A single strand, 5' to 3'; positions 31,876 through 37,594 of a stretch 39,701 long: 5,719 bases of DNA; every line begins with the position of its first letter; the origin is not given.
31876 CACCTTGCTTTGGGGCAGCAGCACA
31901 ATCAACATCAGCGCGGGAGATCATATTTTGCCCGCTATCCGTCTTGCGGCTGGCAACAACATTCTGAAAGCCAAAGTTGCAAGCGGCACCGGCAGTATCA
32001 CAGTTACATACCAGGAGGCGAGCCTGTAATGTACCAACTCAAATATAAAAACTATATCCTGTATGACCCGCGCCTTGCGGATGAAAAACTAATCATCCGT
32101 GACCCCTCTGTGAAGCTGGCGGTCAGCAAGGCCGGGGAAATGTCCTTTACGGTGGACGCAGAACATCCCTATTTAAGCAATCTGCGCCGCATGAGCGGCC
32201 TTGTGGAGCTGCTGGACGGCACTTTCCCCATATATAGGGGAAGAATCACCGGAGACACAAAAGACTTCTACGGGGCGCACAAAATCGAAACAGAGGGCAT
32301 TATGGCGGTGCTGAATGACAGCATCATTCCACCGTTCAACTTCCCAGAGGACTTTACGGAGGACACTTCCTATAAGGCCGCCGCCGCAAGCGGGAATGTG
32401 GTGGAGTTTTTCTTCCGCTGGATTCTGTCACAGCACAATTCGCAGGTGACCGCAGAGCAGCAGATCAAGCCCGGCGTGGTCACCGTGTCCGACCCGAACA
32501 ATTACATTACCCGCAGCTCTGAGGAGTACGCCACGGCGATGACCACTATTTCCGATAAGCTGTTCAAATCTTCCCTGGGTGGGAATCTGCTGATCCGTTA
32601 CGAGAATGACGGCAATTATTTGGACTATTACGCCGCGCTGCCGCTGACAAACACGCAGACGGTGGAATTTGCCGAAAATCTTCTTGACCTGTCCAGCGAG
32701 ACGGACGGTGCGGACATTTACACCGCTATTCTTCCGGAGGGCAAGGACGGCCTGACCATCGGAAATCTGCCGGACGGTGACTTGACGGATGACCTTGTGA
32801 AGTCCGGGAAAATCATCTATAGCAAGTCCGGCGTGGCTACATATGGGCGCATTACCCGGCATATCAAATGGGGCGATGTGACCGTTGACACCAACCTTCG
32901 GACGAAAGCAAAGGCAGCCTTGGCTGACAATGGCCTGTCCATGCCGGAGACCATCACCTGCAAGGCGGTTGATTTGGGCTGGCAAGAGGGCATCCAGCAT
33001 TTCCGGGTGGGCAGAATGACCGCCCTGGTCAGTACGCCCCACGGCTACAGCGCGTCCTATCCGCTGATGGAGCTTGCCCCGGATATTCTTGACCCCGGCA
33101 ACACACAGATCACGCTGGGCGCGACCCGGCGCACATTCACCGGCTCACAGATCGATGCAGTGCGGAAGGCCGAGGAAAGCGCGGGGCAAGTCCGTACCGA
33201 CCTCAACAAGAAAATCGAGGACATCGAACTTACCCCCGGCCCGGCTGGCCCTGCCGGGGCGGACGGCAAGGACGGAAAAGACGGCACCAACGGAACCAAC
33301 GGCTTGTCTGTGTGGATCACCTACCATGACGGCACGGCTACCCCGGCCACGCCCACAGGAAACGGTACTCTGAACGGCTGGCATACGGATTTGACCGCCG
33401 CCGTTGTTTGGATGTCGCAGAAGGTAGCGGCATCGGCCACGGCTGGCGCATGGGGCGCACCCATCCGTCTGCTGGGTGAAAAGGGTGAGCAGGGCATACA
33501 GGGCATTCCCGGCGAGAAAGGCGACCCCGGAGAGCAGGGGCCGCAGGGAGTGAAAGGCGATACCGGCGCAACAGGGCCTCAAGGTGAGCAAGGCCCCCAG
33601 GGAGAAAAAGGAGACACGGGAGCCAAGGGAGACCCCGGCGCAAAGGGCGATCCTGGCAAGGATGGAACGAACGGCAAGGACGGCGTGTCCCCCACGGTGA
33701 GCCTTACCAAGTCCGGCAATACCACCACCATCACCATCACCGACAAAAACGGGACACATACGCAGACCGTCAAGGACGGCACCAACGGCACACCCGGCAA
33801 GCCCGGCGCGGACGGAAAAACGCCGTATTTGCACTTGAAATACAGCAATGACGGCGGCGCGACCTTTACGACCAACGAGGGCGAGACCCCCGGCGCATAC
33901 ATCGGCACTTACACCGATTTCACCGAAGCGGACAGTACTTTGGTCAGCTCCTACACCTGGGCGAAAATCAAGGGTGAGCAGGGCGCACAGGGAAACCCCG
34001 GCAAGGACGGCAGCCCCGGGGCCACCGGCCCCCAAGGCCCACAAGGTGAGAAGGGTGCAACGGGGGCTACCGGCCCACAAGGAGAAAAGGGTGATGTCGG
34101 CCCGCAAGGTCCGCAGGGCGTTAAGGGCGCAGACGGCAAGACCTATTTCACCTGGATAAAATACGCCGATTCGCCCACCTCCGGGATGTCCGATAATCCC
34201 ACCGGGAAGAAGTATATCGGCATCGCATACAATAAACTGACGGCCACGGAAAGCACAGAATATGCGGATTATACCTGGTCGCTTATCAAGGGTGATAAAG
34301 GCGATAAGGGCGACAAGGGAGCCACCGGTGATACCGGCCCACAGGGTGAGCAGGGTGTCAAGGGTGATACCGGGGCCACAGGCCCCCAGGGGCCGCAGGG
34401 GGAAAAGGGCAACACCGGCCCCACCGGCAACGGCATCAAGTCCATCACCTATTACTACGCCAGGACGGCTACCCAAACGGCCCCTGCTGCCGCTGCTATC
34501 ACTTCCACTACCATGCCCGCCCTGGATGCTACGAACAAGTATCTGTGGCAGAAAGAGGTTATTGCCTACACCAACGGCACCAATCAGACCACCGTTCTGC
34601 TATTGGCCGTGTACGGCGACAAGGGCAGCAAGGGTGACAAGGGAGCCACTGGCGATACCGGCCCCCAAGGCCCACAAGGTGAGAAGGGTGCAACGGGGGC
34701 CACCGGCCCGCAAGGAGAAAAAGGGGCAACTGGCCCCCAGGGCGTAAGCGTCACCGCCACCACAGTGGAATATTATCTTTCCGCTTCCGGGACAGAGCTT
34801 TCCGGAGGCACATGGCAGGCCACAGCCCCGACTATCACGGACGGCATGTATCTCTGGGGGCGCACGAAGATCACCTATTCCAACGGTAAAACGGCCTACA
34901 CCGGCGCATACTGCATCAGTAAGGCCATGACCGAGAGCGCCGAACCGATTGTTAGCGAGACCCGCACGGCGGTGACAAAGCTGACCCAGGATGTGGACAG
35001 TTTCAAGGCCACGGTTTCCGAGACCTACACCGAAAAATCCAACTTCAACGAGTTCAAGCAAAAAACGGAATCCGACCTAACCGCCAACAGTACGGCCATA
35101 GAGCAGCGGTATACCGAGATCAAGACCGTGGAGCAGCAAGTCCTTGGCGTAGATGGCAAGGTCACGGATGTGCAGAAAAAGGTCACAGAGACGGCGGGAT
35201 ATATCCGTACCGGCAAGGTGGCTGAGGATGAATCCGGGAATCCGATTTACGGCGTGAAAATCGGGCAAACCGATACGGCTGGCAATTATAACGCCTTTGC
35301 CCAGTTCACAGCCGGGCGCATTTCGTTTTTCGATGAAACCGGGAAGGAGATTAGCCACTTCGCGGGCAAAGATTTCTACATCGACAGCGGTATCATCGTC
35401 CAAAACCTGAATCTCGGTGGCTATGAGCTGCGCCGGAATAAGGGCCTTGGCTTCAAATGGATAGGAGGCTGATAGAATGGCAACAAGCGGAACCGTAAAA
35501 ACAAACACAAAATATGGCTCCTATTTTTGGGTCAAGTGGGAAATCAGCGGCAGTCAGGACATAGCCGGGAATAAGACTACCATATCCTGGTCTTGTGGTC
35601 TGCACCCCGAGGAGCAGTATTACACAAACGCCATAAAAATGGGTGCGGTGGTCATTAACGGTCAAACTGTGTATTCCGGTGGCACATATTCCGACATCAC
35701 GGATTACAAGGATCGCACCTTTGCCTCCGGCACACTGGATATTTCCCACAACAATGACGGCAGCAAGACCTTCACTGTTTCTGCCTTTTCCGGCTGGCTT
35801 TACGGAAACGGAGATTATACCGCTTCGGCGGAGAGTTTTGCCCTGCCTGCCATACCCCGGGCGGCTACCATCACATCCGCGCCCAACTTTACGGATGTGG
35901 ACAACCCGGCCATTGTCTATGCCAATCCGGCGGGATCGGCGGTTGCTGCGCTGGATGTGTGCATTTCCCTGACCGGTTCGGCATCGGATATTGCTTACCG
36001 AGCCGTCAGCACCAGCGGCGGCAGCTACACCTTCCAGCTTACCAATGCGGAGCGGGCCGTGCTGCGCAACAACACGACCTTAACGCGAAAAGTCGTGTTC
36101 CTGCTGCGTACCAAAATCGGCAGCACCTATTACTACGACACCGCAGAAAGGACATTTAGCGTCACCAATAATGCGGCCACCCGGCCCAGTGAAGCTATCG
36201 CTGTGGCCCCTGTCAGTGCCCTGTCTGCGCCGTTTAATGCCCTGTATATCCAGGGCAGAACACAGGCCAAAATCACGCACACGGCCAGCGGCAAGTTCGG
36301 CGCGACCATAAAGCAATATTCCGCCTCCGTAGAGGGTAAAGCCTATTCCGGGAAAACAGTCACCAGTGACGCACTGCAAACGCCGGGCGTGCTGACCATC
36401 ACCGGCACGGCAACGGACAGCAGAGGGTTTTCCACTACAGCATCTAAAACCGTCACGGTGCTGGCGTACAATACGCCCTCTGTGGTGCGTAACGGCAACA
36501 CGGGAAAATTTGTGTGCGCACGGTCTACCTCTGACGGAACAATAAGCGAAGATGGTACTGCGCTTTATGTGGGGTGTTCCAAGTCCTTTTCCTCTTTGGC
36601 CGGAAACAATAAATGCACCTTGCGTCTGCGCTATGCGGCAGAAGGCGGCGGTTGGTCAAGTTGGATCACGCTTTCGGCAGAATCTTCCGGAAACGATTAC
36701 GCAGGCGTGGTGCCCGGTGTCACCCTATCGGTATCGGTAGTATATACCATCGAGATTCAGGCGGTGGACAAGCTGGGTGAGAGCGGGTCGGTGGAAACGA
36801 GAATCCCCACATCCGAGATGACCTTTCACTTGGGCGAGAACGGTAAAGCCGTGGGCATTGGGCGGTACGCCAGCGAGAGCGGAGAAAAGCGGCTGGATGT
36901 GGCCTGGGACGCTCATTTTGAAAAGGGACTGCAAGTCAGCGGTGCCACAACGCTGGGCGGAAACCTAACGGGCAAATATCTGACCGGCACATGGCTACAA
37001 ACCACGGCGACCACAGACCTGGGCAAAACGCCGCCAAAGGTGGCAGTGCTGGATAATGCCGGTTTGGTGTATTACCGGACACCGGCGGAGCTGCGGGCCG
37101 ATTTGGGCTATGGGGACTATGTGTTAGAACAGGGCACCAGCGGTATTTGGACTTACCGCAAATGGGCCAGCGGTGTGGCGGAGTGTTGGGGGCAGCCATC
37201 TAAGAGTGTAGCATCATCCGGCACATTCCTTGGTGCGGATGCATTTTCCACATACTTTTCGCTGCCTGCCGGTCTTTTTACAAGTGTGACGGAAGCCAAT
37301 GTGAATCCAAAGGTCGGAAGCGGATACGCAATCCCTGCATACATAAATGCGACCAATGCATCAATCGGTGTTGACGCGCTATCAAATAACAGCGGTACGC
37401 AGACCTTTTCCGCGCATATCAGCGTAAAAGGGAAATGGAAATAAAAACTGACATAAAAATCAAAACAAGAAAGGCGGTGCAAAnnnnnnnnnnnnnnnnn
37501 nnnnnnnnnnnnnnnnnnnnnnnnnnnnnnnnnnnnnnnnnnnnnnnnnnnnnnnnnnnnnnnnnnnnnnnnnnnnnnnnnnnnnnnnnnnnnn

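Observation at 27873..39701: Two complete alternative tail-tip modules in one siphovirus genome: 2 tape measures and 2 Dit-Tal-RBP cassettes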

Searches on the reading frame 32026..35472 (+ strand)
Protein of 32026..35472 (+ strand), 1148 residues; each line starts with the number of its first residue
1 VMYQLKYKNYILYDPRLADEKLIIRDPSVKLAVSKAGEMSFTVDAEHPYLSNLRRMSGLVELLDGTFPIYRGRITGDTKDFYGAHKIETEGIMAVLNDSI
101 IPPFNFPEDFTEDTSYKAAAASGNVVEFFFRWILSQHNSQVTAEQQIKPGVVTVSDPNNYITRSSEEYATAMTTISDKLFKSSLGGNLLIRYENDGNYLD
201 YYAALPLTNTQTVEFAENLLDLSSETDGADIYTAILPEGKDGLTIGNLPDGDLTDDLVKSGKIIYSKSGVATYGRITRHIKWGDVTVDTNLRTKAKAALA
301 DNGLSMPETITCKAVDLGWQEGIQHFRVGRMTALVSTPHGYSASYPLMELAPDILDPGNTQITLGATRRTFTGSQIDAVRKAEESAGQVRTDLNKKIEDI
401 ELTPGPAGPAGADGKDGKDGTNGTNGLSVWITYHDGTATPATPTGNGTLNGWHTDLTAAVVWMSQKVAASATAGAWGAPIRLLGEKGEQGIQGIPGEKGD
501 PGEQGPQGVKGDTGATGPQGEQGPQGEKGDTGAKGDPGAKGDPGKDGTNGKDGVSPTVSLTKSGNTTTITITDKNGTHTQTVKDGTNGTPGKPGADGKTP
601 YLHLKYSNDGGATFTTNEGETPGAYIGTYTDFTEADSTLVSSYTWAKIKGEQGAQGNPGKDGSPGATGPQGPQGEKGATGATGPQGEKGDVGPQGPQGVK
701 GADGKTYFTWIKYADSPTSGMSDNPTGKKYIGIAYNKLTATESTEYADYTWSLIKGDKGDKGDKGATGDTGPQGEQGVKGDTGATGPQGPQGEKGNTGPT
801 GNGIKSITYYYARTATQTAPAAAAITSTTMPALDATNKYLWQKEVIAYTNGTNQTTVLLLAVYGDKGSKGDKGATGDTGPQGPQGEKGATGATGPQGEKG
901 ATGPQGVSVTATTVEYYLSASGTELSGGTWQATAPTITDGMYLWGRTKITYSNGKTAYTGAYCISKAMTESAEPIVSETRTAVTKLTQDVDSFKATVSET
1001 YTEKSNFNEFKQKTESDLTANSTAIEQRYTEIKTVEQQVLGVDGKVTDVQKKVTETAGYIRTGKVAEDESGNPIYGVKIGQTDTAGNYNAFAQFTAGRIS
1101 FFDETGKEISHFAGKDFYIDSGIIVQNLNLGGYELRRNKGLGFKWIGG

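Call 10: search_protein_families(library=pfam, proteins=[window:32026-35472:+], max_evalue=0.01)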
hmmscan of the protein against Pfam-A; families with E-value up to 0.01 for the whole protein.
window:32026-35472:+ (1148 aa): 3 families
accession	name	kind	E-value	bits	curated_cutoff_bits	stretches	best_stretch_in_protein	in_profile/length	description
PF01391.23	Collagen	-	2.8e-38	129.9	27.2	5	649-705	3-59/60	Collagen triple helix repeat (20 copies)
PF06605.17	Prophage_tail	-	9.6e-11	42.3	31.3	1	191-376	74-248/250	Prophage endopeptidase tail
PF19079.5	CFSR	-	0.00016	22.2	27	1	550-596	1-49/49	Collagen-flanked surface repeat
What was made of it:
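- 32026..35472 (+): Tal-1 (1148 aa): gp27-like N-terminal domain, a long collagen-like/CFSR fibre, and a C-terminal domain shared with Tal-2. PF06605 at 42.3 bits (cut-off 31.3) and PF01391 Collagen, E 3e-38 (call 10).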

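Call 11: search_protein_families(library=phrogs, proteins=[window:32026-35472:+], max_evalue=0.001)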
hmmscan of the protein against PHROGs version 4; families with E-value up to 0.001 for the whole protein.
window:32026-35472:+ (1148 aa): 62 families (the best 25 are shown)
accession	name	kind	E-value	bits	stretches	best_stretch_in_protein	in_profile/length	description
phrog_3558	-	tail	1.2e-77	263.3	1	2-390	10-398/1047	tail protein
phrog_15074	-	unknown function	4.1e-57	194.4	4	417-658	810-1050/1773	-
phrog_6320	-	tail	6.5e-56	191.5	3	755-940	121-243/745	tail fiber protein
phrog_819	-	tail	4e-54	185.2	2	677-1056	565-857/1024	tail protein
phrog_38044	-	unknown function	4.9e-53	180.7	4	683-774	2314-2406/3576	-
phrog_9886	-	unknown function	1.4e-47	163.1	1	2-398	1-385/940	-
phrog_5073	-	tail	7.3e-44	151.7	4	405-602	190-365/519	tail fiber protein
phrog_366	-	tail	5.2e-35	122.8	3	484-705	165-367/474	tail fiber protein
phrog_18350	-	tail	8.5e-34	118.4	5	556-722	84-213/253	tail fiber protein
phrog_8745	-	tail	2.4e-32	112.3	3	649-807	1394-1503/1803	tail fiber protein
phrog_1806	-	tail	4.5e-32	112.4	4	649-830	120-256/276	collagen like minor tail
phrog_3904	-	tail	1e-31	111.1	3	688-953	609-854/1086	tail fiber protein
phrog_10972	-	tail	9.9e-27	95.3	4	746-802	147-203/343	tail fiber protein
phrog_35520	-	tail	9.9e-27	94.5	2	673-773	403-505/1199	tail protein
phrog_25888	-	unknown function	4.3e-26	92.9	4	755-820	226-290/325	-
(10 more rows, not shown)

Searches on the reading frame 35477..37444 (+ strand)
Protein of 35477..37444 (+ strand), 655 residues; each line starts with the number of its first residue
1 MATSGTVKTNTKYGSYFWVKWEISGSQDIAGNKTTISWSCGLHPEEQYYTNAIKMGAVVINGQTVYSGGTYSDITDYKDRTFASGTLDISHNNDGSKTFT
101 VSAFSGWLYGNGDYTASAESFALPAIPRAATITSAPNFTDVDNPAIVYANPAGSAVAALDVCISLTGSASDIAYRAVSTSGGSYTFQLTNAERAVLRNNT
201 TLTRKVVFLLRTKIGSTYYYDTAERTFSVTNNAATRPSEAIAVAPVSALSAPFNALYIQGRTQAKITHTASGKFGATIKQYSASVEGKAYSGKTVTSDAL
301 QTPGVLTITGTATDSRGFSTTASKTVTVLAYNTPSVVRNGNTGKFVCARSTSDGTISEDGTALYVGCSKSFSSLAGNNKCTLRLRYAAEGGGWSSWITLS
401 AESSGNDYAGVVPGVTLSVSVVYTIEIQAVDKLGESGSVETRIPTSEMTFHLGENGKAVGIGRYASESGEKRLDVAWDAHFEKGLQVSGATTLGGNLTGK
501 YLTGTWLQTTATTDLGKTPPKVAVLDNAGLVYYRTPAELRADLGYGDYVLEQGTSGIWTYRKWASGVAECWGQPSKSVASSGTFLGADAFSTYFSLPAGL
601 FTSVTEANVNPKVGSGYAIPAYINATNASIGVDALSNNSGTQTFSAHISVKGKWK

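Call 10: search_protein_families(library=pfam, proteins=[window:35477-37444:+], max_evalue=0.01)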
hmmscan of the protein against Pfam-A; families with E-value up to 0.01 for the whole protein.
window:35477-37444:+ (655 aa): 1 family
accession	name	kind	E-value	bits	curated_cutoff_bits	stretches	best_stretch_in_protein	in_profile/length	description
PF05895.17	DUF859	-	1.5e-14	54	28.8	1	26-336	22-332/626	Siphovirus protein of unknown function (DUF859)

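Call 11: search_protein_families(library=phrogs, proteins=[window:35477-37444:+], max_evalue=0.001)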
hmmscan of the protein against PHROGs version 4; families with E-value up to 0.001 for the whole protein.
window:35477-37444:+ (655 aa): 3 families
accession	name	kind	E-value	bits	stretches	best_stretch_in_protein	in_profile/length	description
phrog_372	-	tail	1.7e-53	183.4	1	1-507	1-500/743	tail protein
phrog_18627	-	tail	8.7e-11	42.7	1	20-303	15-300/317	tail protein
phrog_2712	-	tail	7.9e-05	22.2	1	287-655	477-699/700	tail fiber protein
